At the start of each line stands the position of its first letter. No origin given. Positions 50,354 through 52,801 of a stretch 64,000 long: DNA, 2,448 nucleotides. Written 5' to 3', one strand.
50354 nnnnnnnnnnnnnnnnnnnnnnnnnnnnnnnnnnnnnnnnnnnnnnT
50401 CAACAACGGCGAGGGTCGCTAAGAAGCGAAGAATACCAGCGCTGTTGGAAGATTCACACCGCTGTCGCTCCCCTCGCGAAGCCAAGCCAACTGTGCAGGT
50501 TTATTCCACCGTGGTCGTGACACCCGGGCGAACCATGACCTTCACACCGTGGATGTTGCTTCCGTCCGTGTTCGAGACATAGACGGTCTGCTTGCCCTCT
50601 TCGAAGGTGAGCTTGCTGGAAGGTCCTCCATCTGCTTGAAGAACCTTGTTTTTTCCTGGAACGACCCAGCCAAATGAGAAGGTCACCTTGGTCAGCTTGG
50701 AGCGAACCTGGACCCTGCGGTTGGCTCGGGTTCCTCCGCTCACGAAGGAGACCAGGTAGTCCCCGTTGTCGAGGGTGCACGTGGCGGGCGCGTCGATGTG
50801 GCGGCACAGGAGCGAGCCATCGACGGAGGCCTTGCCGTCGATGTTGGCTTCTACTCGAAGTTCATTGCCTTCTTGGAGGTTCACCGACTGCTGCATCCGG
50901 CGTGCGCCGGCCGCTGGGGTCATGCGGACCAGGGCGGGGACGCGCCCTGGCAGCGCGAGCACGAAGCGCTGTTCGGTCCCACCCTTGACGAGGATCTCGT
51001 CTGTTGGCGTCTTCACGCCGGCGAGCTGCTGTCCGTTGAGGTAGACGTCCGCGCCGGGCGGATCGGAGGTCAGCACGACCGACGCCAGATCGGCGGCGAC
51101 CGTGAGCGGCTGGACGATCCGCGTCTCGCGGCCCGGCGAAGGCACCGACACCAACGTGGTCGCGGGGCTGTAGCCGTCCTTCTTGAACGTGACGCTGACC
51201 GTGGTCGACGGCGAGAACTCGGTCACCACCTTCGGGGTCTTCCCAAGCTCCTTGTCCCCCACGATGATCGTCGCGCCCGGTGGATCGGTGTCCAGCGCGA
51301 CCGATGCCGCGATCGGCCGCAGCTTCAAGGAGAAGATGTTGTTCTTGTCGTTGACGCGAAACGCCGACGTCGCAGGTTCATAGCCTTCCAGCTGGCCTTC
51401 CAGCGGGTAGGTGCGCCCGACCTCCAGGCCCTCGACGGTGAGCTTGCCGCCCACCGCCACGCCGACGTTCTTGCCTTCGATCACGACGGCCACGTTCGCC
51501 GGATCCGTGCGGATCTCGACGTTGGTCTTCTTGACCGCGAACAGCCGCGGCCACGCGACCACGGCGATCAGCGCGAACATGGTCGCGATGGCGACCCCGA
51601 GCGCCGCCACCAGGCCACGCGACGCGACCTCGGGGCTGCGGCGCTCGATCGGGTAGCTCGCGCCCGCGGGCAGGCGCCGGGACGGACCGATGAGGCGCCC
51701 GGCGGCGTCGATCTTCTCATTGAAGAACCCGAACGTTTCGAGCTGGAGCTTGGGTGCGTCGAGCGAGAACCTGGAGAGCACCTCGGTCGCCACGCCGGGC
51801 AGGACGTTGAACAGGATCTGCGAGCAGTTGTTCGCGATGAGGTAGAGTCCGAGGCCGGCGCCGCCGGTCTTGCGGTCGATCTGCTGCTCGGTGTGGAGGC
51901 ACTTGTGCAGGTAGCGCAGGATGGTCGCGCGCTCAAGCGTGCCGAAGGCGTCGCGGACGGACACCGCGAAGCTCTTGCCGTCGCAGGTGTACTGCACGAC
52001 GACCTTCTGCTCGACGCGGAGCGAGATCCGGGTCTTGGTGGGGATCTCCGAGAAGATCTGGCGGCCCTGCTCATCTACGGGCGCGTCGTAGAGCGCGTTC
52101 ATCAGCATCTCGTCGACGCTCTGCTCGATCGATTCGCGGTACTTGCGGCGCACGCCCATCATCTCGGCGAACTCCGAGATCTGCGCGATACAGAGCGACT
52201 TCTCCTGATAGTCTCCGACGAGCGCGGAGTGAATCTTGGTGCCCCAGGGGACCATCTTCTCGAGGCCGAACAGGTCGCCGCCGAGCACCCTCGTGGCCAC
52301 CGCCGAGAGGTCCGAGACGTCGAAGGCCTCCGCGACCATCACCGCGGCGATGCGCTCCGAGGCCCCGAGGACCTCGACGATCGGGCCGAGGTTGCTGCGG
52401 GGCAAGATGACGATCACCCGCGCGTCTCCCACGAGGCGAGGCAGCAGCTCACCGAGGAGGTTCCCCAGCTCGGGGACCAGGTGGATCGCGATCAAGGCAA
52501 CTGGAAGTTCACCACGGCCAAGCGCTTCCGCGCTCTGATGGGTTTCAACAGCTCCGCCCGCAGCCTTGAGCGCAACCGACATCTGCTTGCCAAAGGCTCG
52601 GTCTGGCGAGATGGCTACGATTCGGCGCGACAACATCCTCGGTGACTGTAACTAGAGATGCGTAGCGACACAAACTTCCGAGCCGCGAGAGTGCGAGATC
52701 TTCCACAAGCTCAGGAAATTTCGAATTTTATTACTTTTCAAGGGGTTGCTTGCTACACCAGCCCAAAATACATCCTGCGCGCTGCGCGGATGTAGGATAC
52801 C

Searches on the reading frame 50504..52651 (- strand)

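Call 47: search_protein_families(library=pfam, proteins=[window:50504-52651:-], max_evalue=0.001)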
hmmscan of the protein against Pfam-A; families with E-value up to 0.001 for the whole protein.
window:50504-52651:- (716 aa): 2 families
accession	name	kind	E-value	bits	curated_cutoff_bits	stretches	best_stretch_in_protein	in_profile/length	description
PF08308.17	PEGA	-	6.7e-22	77.6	20.8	1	450-515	3-66/71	PEGA domain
PF22820.2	TcaA_3rd_4th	-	2.4e-05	24.6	27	0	451-484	5-39/73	TcaA protein 3rd/4th domain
